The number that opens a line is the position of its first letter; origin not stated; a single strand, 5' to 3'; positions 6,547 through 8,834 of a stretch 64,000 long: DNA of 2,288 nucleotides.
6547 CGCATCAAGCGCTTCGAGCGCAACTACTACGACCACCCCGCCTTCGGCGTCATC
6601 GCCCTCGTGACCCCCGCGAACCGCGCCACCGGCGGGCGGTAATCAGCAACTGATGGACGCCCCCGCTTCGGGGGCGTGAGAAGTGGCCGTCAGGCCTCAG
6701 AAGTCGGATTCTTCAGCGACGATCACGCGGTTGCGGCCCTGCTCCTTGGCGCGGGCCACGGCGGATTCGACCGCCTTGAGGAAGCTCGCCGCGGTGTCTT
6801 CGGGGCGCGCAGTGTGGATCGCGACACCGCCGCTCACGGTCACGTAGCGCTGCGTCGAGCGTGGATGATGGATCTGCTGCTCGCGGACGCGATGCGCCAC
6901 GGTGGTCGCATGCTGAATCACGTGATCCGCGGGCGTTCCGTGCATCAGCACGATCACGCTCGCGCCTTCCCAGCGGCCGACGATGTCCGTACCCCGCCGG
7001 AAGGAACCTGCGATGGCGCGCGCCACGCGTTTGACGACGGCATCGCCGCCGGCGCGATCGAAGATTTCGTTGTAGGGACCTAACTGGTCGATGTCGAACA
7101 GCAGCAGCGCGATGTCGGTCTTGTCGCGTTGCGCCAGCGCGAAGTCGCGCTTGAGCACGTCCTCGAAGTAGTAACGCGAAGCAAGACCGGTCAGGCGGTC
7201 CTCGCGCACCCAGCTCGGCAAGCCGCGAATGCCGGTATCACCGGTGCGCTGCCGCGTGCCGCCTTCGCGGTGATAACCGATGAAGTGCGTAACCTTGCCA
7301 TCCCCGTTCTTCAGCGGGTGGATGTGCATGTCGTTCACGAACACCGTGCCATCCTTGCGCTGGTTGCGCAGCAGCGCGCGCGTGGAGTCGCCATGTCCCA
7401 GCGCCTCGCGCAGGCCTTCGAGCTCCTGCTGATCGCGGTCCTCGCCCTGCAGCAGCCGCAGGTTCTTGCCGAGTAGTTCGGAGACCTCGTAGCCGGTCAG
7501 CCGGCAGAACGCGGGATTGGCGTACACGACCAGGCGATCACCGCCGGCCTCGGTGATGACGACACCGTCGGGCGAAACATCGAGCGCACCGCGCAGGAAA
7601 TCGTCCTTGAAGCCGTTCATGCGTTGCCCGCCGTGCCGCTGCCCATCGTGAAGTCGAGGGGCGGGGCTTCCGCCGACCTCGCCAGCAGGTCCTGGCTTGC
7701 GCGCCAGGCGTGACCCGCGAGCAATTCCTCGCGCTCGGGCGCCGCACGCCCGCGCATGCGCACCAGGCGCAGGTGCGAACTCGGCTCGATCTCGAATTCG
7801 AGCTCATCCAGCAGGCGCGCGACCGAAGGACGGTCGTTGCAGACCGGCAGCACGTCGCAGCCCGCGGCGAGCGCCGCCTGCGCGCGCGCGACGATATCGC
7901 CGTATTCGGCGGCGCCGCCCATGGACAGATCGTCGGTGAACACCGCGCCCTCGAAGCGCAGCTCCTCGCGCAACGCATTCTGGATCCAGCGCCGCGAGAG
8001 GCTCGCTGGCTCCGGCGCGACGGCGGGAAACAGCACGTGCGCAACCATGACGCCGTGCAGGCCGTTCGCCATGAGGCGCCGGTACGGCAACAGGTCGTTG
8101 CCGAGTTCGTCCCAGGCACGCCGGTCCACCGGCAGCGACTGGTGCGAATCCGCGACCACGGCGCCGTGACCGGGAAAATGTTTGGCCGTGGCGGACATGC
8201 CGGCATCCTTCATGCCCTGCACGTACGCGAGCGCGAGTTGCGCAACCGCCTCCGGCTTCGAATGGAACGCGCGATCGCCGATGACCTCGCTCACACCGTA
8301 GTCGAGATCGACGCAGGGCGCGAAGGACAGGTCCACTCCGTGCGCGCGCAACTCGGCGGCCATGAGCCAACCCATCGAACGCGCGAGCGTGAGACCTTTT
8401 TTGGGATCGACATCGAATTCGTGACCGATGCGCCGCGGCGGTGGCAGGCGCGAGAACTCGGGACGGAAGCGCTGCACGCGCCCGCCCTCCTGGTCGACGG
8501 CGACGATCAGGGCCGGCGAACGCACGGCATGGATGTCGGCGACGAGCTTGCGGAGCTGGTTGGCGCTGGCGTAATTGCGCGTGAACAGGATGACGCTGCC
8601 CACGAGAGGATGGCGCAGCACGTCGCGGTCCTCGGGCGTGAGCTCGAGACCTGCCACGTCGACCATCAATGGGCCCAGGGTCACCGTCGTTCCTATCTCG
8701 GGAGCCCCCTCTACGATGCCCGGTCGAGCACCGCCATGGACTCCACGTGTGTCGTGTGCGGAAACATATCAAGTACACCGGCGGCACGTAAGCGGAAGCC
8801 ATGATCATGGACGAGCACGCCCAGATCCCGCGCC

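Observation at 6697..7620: LOV-type PAS lacking the photoactive Cys, fused to a degenerate GGDEF that keeps its I-site and is coupled to nagZ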

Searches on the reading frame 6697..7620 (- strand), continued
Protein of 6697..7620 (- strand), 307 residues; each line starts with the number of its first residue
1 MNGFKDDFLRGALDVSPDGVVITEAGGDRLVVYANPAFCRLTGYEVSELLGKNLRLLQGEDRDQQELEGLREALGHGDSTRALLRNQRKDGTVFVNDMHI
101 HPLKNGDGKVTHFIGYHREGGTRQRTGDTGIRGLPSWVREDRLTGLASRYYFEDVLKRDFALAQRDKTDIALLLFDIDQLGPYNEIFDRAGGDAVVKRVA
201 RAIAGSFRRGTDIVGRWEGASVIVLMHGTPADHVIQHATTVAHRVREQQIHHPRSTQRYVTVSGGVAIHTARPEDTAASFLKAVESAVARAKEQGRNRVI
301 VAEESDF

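Call 59: fold_search(model_id=the predicted structure, library=pdb)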
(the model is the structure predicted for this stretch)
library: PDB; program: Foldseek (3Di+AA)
matches with E <= 10: 1521; with E <= 0.001: 703
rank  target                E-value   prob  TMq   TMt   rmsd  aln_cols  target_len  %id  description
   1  8c05                  2.8e-25  1.00  0.53  0.53  17.0       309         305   26  LOV-activated diguanylate cyclase, dark-state structure (released 2023-07-19)
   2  5xgd                  5.3e-20  1.00  0.49  0.28  11.6       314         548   24  Crystal structure of the PAS-GGDEF-EAL domain of PA0861 from Pseudomonas aeruginosa in complex with GTP (released 2017-12-20)
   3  5xge                  3.3e-19  1.00  0.48  0.28  11.6       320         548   24  Crystal structure of the PAS-GGDEF-EAL domain of PA0861 from Pseudomonas aeruginosa in complex with cyclic di-GMP (released 2017-12-20)
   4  5xgb                  1.8e-18  1.00  0.49  0.28  11.6       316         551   24  Crystal structure of the PAS-GGDEF-EAL domain of PA0861 from Pseudomonas aeruginosa (released 2017-12-20)
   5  9cmf_A                4.7e-16  1.00  0.45  0.18  17.4       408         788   12  Substrate bound DosP (released 2024-11-20)
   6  9bkv_B                5.0e-16  1.00  0.43  0.18  15.8       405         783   12  DosP R97A bent form (released 2024-11-20)
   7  9bgv_A                1.0e-15  1.00  0.44  0.18  16.4       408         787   11  DosP R97A straight form (released 2024-11-20)
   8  9bkv_A                5.4e-15  1.00  0.44  0.18  22.2       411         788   11  DosP R97A bent form (released 2024-11-20)
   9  3i5b_A                6.5e-15  1.00  0.51  0.91   1.7       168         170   30  Crystal structure of the isolated GGDEF domain of WpsR from Pseudomonas aeruginosa (released 2009-08-18)
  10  3i5c_B                1.3e-14  1.00  0.52  0.80   1.4       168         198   28  Crystal structure of a fusion protein containing the leucine zipper of GCN4 and the GGDEF domain of WspR from Pseudomo (released 2009-08-18)
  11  3i5b_B                1.9e-14  1.00  0.51  0.90   1.7       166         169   30  Crystal structure of the isolated GGDEF domain of WpsR from Pseudomonas aeruginosa (released 2009-08-18)
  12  3i5c_A                2.3e-14  1.00  0.51  0.78   1.7       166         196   30  Crystal structure of a fusion protein containing the leucine zipper of GCN4 and the GGDEF domain of WspR from Pseudomo (released 2009-08-18)
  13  8a3u                  2.5e-14  1.00  0.39  0.33  21.6       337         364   20  Crystal structure of a chimeric LOV-Histidine kinase SB2F1 (symmetrical variant, trigonal form with short c-axis) (released 2023-12-20)
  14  6ttr_A                2.9e-14  1.00  0.50  0.79   3.1       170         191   29  Crystal Structure of the coiled coil and GGDEF domain of DgcB from Caulobacter crescentus in complex with c-di-GMP (released 2021-01-13)
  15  6et7_B                3.9e-14  1.00  0.49  0.24  26.9       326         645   19  Activated heterodimer of the bacteriophytochrome regulated diguanylyl cyclase variant - S505V A526V - from Idiomarina  (released 2018-06-13)
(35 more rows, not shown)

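Call 63: search_protein_families(library=padloc, proteins=[window:6697-7620:-], max_evalue=0.001)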
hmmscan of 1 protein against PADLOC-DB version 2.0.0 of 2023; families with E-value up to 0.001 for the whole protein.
window:6697-7620:- (307 aa): 0 families

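Call 68: find_related_loci(query=A3, collection=metagenome_contigs, flank=3000)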
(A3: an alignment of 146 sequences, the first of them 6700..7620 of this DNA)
Query A3 (307 aa) in metagenome_contigs; peptide patterns used: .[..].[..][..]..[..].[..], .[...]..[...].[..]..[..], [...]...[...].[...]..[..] (x = any residue, [..] = any of these).
600 stretches matched a pattern (row limit reached: there are more); 498 encode a relative of the query (tblastn E <= 1e-3); the best 80 are kept; 80 distinct loci.
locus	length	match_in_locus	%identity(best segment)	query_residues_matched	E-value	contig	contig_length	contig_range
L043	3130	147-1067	92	1-307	0e+0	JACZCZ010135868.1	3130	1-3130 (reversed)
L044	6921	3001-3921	88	1-307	0e+0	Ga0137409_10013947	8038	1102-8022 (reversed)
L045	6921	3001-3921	87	1-307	0e+0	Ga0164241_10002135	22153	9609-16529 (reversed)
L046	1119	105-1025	87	1-307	0e+0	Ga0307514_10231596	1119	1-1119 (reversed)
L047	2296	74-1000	86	1-307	0e+0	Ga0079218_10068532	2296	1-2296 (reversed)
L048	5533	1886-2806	85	1-307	0e+0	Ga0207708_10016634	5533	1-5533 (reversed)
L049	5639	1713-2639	86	1-307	0e+0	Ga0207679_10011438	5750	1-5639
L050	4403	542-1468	86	1-307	0e+0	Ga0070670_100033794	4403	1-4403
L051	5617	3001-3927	87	1-307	0e+0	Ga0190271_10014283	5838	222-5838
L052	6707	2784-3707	84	1-307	5e-179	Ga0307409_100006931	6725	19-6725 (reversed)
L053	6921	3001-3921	85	1-307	1e-177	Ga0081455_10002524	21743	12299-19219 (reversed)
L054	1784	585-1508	85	1-307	0e+0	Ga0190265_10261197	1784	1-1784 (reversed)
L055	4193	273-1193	84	1-307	5e-179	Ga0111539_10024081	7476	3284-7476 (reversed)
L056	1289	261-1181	84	1-307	0e+0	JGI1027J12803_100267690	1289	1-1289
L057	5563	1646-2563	84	2-307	8e-177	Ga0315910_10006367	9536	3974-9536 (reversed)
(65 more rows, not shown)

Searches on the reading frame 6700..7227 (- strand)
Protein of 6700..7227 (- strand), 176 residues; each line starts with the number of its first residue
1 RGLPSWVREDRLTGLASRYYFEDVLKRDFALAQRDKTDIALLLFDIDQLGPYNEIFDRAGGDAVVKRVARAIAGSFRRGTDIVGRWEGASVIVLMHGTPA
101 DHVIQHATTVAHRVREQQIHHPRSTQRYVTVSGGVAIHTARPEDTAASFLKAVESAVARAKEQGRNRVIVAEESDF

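Call 20: search_solved_structures(query=window:6700-7227:-, max_evalue=1e-8, show_alignments=5)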
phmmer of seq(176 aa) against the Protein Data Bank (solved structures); distinct sequences matched with E-value up to 1e-8: 35.
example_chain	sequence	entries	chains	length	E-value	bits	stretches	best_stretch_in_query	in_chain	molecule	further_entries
5euh_A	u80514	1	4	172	2e-19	73.1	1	9-171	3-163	Putative GGDEF domain membrane protein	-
3i5c_A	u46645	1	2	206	1e-18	70.8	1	5-172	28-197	Fusion of General control protein GCN4 and WSPR response regulator protein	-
3i5b_A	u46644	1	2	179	2.1e-18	69.8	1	8-172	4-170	WspR response regulator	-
9t28_A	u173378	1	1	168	2.3e-18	69.6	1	8-168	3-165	diguanylate cyclase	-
8c05_A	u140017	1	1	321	3e-18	69.3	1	7-172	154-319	Sensor domain-containing diguanylate cyclase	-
3bre_A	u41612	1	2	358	9.6e-18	67.6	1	7-172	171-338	Probable two-component response regulator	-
3ign_A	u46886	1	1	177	1.1e-16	64.2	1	9-173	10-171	Diguanylate cyclase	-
3i5a_A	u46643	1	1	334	1.3e-15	60.7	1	7-169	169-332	Response regulator/GGDEF domain protein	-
8wcn_A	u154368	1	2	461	7.4e-15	58.2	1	6-171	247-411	Diguanylate cyclase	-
6zxm_A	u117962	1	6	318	2e-14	56.8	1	9-169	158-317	Putative GGDEF/response regulator receiver domain protein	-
6et7_A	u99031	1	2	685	8.8e-14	54.7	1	5-168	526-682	Diguanylate cyclase (GGDEF) domain-containing protein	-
8qj3_A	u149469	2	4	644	1.2e-13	54.2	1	7-168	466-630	Ammonium transporter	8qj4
8qpf_A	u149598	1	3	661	1.3e-13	54.2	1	7-168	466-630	Ammonium transporter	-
5llw_B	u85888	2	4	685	1.8e-13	53.7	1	9-168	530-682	Diguanylate cyclase (GGDEF) domain-containing protein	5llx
4zve_A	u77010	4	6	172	4.8e-13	52.3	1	10-169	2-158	Diguanylate cyclase DosC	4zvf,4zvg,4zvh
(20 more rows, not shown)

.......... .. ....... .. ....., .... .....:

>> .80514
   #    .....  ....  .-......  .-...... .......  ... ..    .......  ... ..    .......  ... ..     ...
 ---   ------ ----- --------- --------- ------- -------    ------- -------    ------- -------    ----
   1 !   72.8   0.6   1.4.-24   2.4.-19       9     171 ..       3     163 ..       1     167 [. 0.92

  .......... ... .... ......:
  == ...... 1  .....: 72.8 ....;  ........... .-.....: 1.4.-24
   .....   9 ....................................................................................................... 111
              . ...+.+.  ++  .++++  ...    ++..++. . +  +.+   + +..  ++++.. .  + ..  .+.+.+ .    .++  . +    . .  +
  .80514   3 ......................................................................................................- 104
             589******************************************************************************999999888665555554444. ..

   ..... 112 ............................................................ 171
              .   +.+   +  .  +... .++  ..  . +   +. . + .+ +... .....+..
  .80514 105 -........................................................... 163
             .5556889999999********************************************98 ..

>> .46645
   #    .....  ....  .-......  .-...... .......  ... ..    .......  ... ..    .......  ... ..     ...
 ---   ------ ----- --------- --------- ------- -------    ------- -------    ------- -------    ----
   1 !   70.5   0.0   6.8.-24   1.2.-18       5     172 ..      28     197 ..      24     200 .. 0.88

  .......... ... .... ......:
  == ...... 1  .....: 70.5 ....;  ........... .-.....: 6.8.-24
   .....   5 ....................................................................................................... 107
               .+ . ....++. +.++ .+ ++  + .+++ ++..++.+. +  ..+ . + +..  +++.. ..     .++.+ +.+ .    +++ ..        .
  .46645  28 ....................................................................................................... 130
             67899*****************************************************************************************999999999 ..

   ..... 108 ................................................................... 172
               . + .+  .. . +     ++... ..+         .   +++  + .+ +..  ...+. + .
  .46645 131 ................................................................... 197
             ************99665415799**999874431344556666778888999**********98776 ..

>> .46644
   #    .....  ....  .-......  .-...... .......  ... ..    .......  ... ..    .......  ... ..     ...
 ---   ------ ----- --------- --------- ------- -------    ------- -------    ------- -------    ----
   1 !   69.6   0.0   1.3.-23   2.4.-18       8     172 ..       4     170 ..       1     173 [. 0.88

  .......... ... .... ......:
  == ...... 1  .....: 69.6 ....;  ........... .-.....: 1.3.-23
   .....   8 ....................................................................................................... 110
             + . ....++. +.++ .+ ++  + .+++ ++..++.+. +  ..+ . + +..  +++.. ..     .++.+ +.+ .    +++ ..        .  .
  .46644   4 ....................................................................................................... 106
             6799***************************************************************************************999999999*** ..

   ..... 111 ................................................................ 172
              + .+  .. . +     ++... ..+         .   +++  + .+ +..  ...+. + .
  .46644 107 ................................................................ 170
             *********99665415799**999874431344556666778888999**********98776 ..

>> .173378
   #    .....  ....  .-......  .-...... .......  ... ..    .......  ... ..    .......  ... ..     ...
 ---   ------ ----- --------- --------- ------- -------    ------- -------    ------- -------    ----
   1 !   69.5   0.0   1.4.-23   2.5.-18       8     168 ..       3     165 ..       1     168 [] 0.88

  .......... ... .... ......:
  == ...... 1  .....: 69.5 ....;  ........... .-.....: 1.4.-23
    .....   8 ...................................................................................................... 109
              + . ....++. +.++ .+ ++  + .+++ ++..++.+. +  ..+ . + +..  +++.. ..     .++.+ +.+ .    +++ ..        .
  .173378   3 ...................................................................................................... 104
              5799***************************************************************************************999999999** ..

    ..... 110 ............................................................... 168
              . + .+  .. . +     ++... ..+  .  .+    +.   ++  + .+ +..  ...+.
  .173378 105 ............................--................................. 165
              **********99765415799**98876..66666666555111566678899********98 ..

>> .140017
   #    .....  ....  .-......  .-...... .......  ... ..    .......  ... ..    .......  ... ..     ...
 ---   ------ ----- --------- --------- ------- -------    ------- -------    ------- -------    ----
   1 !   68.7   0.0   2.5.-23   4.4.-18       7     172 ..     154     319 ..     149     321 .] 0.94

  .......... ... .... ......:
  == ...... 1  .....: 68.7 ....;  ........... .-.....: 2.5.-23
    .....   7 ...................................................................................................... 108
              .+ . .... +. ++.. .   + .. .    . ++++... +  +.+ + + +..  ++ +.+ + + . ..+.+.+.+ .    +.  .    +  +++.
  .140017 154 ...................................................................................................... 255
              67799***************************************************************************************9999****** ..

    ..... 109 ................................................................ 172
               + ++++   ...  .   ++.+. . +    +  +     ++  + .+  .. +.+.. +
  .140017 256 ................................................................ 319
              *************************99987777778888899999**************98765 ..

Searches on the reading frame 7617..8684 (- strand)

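Call 3: search_protein_families(library=pfam, proteins=[window:7617-8684:-], max_evalue=0.01)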
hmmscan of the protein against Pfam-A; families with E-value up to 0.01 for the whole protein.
window:7617-8684:- (355 aa): 1 family
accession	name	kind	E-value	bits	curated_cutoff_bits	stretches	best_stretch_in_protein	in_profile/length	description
PF00933.27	Glyco_hydro_3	-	1.6e-75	254.9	27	1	14-293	15-297/316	Glycosyl hydrolase family 3 N terminal domain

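Call 4: search_protein_families(library=ncbifam, proteins=[window:7617-8684:-], max_evalue=0.01)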
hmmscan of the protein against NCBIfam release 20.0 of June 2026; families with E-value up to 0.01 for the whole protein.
window:7617-8684:- (355 aa): 5 families
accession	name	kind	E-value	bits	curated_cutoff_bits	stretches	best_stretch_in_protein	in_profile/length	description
NF003740.0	PRK05337.1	equivalog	2.4e-129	431.3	207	1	3-337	2-335/340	beta-N-acetylhexosaminidase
NF052329.1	XyloArabinsidase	equivalog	5.1e-14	51.3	1050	1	99-279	124-306/750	beta-xylosidase/alpha-l-arabinosidase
NF052330.1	BetGlucosiCelf0468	equivalog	1.6e-09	36.6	1300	1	98-252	69-223/817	beta-d-glucosidase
NF011678.0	PRK15098.1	equivalog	8e-07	27.9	666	1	102-258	136-294/765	beta-glucosidase BglX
NF052331.1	Bet13-16Glucosase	equivalog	6.9e-06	24.5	1330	1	105-276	115-292/750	exo-beta-d-1,3/1,6-glucosidase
